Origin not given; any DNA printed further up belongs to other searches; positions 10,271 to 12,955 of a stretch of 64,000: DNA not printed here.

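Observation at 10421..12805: Octaheme cytochrome c fused to HEAT and TPR repeat arrays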

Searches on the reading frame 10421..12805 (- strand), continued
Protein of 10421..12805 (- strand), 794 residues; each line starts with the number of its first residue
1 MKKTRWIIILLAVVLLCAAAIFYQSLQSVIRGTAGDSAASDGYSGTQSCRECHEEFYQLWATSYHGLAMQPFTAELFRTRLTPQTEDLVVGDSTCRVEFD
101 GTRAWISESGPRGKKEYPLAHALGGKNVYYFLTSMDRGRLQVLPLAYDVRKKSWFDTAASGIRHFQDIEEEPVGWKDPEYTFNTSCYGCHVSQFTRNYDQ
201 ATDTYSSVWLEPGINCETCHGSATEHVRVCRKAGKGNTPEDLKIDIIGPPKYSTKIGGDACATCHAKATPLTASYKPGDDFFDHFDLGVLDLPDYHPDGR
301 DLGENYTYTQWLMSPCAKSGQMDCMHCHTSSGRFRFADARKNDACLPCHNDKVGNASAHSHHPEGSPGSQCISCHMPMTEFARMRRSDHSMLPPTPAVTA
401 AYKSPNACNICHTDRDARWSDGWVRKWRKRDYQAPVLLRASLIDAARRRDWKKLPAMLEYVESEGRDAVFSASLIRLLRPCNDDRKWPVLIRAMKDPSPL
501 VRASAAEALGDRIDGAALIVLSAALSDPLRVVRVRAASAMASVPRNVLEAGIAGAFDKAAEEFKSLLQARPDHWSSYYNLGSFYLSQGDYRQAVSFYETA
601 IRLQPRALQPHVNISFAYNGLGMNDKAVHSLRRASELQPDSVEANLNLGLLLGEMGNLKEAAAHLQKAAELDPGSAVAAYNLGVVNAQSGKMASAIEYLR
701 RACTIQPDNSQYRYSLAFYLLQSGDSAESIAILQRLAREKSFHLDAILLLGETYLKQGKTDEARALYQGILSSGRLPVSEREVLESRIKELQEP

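Call 11: find_related_loci(query=window:10421-12805:-, collection=genome_contigs, flank=8000)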
Query window:10421-12805:- (794 aa) in genome_contigs; peptide patterns used: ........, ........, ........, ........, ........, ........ (x = any residue, [..] = any of these).
477 stretches matched a pattern; 183 encode a relative of the query (tblastn E <= 1e-3); the best 80 are kept; 80 distinct loci.
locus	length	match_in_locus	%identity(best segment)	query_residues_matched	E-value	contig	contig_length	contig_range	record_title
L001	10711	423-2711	77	29-791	0e+0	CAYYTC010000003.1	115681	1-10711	MAG TPA_asm: uncultured Acidobacteriota bacterium isolate SRP192927_co7_741 genome assembly, contig: NODE_169_length_115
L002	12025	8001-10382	74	1-791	0e+0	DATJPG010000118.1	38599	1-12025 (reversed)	MAG TPA_asm: Acidobacteriota bacterium isolate SMAG_U14907 k141_3446216, whole genome shotgun sequence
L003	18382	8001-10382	73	1-791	0e+0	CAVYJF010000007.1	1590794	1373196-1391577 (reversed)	MAG: uncultured Acidobacteriota bacterium isolate MFD01476.bin.2.38 genome assembly, contig: contig_16382, whole genome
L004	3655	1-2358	72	8-791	0e+0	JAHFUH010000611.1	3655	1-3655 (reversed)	MAG: Acidobacteria bacterium isolate nzgw75 NODE_43399_length_3656_cov_3.674965, whole genome shotgun sequence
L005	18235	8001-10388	72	1-793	0e+0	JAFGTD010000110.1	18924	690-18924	MAG: Acidobacteria bacterium isolate Zod_Metabat.95 k87_4175798, whole genome shotgun sequence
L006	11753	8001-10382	71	1-791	0e+0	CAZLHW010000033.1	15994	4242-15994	MAG TPA_asm: uncultured Acidobacteriota bacterium isolate SRP167436_co1_235 genome assembly, contig: NODE_5885_length_15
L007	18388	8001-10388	76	1-793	0e+0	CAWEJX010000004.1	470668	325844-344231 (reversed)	MAG: uncultured Acidobacteriota bacterium isolate MFD05942.bin.2.136 genome assembly, contig: contig_19623, whole genome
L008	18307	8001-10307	73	22-791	0e+0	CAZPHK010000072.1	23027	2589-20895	MAG TPA_asm: uncultured Acidobacteriota bacterium isolate binchicken_co129_133 genome assembly, contig: NODE_6177_length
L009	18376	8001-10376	70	2-791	0e+0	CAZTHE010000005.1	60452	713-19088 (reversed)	MAG TPA_asm: uncultured Acidobacteriota bacterium isolate SRP192927_co6_54 genome assembly, contig: NODE_603_length_6045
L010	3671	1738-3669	76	1-641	0e+0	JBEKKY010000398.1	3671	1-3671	MAG: Acidobacteriota bacterium isolate SPRUCE 358 SPRUCE_358_398, whole genome shotgun sequence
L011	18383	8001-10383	76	1-791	0e+0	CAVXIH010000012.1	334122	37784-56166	MAG: uncultured Acidobacteriota bacterium isolate MFD02979.bin.2.93 genome assembly, contig: contig_57105, whole genome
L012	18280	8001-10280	52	29-791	0e+0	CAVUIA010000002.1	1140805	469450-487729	MAG: uncultured bacterium isolate MFD04716.bin.1.102 genome assembly, contig: contig_14434, whole genome shotgun sequenc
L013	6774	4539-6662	30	43-737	1e-79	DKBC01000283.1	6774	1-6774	MAG TPA_asm: Betaproteobacteria bacterium UBA6910 UBA6910_contig_269977, whole genome shotgun sequence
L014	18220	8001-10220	26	43-713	2e-71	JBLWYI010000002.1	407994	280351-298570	MAG: Verrucomicrobiales bacterium isolate EA27-02 A27.014.metabat.1RE.5K@2, whole genome shotgun sequence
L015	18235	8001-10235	26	36-711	2e-66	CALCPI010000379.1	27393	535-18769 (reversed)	MAG TPA_asm: uncultured Verrucomicrobiales bacterium isolate SRR3933179_bin.13_CONCOCT_v1.1_MAG genome assembly, contig:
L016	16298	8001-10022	27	43-763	8e-53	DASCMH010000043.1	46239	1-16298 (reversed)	MAG TPA_asm: Gammaproteobacteria bacterium isolate Fu_MAG_100 c_000001190963, whole genome shotgun sequence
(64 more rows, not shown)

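Call 13: find_encoding_contigs(protein=P0074, flank=10000, max_places=2)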
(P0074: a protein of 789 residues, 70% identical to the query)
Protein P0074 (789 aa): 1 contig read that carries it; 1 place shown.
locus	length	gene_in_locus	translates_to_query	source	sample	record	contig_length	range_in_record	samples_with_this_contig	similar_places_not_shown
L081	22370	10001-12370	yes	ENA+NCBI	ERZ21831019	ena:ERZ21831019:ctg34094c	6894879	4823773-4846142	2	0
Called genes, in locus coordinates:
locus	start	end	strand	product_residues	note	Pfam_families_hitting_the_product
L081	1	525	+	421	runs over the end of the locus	PF00512:HisKA, PF02518:HATPase_c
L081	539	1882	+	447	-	PF00072:Response_reg, PF00158:Sigma54_activat, PF14532:Sigma54_activ_2, PF00004:AAA (faint), PF07728:AAA_5 (weak), PF25601:AAA_lid_14, PF02954:HTH_8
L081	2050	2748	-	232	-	PF09968:DUF2202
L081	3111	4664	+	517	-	PF00989:PAS (weak), PF08448:PAS_4, PF13426:PAS_9, PF01590:GAF (weak), PF13185:GAF_2, PF02518:HATPase_c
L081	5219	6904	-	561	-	PF00884:Sulfatase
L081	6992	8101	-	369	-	PF01042:Ribonuc_L-PSP (weak)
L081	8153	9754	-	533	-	PF00884:Sulfatase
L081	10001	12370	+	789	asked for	PF13435:Cytochrome_C554 (faint), PF14522:Cytochrome_C7 (faint), PF14537:Cytochrom_c3_2 (faint), PF13646:HEAT_2, PF13414:TPR_11 (weak), PF13424:TPR_12 (weak), PF13432:TPR_16 (weak), PF23914:TPR_CcmH_CycH, +16 more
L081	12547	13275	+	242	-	PF00072:Response_reg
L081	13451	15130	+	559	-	PF00989:PAS, PF13188:PAS_8, PF08448:PAS_4, PF13426:PAS_9, PF07730:HisKA_3, PF02518:HATPase_c, PF13581:HATPase_c_2 (weak), PF00072:Response_reg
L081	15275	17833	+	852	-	PF01339:CheB_methylest, PF03705:CheR_N, PF01739:CheR, PF10473:CENP-F_leu_zip (weak), PF13596:PAS_10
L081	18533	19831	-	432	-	PF00082:Peptidase_S8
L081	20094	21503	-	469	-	PF01554:MatE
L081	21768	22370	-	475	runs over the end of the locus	PF14522:Cytochrome_C7 (faint), PF13435:Cytochrome_C554 (faint), PF14537:Cytochrom_c3_2 (faint), PF22113:Mtrc-MtrF_II-IV_dom (weak), PF09699:Paired_CXXCH_1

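Call 14: find_encoding_contigs(protein=P0001, flank=10000, max_places=3)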
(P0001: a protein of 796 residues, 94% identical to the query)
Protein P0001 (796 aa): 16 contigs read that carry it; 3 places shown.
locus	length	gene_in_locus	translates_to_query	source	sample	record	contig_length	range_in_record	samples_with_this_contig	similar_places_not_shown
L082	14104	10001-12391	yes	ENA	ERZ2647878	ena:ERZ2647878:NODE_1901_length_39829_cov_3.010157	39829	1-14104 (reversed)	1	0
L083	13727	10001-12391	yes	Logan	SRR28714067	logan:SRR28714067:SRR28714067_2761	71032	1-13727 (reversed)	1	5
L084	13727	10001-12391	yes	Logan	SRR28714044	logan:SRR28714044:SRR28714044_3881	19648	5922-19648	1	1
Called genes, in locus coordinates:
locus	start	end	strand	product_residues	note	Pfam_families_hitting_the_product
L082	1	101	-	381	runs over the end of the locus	-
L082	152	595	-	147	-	-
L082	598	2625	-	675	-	PF01578:Cytochrom_C_asm, PF16327:CcmF_C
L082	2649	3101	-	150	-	PF03100:CcmE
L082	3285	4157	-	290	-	PF04055:Radical_SAM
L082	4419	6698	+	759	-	PF13426:PAS_9, PF00989:PAS, PF08448:PAS_4, PF00989:PAS, PF08448:PAS_4, PF13426:PAS_9, PF01590:GAF, PF13492:GAF_3, +8 more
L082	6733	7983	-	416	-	PF05977:MFS_3, PF07690:MFS_1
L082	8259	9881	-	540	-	PF00884:Sulfatase, PF16347:SGSH_C (weak)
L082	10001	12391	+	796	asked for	PF13646:HEAT_2 (weak), PF13432:TPR_16 (weak), PF00515:TPR_1 (weak), PF13424:TPR_12, PF13432:TPR_16, PF14559:TPR_19, PF12895:ANAPC3, PF23914:TPR_CcmH_CycH, +23 more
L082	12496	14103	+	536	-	?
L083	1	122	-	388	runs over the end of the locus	-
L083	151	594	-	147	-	-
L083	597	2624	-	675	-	PF01578:Cytochrom_C_asm, PF16327:CcmF_C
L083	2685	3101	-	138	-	PF03100:CcmE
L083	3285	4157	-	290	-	PF04055:Radical_SAM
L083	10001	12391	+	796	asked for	PF13646:HEAT_2 (weak), PF13432:TPR_16 (weak), PF00515:TPR_1 (weak), PF13424:TPR_12, PF13432:TPR_16, PF14559:TPR_19, PF12895:ANAPC3, PF23914:TPR_CcmH_CycH, +23 more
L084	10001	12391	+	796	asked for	PF13646:HEAT_2 (weak), PF13432:TPR_16 (weak), PF00515:TPR_1 (weak), PF13424:TPR_12, PF13432:TPR_16, PF14559:TPR_19, PF12895:ANAPC3, PF23914:TPR_CcmH_CycH, +23 more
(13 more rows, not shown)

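Call 20: search_solved_structures(query=A1, max_evalue=0.01)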
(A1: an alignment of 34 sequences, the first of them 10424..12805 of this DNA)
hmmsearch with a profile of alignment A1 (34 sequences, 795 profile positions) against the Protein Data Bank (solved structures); distinct sequences matched with E-value up to 0.01: 325 (the best 60 are shown).
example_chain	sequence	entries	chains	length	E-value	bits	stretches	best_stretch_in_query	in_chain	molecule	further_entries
9qhb_A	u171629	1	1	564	2.2e-104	353.5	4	573-711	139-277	Engineered tetratricopeptide repeat protein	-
8bu0_A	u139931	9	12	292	3.8e-56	194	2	573-712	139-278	Consensus tetratricopeptide repeat protein | Crystal structure of an 8-repeat consensus TPR superhelix with Zinc. | Monomer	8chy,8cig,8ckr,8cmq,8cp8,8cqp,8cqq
9qhc_A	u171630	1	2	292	9.5e-53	182.7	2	577-711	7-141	Engineered tetratricopeptide repeat protein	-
7ntf_A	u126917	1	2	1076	6e-50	173.5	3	574-774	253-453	Isoform 1 of UDP-N-acetylglucosamine--peptide N-acetylglucosaminyltransferase 110 kDa subu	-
7yeh_B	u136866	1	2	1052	6.1e-50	173.4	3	573-775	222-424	UDP-N-acetylglucosamine--peptide N-acetylglucosaminyltransferase 110 kDa subunit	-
7yea_A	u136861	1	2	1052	6.1e-50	173.4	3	573-775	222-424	UDP-N-acetylglucosamine--peptide N-acetylglucosaminyltransferase 110 kDa subunit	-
9sah_A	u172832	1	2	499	7.7e-45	156.6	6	483-546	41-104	E4-NB2 synthetic fusion protein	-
1w3b_A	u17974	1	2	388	9.5e-45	156.3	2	573-757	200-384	UDP-N-ACETYLGLUCOSAMINE--PEPTIDE N-ACETYLGLUCOSAMINYLTRANSFERASE 110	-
6eou_A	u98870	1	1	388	2.4e-44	155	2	573-757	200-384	UDP-N-acetylglucosamine--peptide N-acetylglucosaminyltransferase 110 kDa subunit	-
8dtf_A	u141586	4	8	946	3.6e-41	144.4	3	557-776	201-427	Probable UDP-N-acetylglucosamine--peptide N-acetylglucosaminyltransferase SPINDLY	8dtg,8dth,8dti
7y4i_A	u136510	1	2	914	1.3e-35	126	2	558-777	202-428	Probable UDP-N-acetylglucosamine--peptide N-acetylglucosaminyltransferase SPINDLY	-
6fsq_A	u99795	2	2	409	3.7e-34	121.2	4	482-546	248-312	alphaRep A3_bGFPD | A3_bGFPD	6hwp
6ft5_A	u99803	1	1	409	4.5e-34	121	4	482-546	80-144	alphaRep A3_A3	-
4xl5_C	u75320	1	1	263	7.8e-34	120.2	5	479-556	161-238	bGFP-A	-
4zv6_A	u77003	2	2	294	1.8e-30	109.1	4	483-556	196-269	AlphaRep-7 | alpha-Rep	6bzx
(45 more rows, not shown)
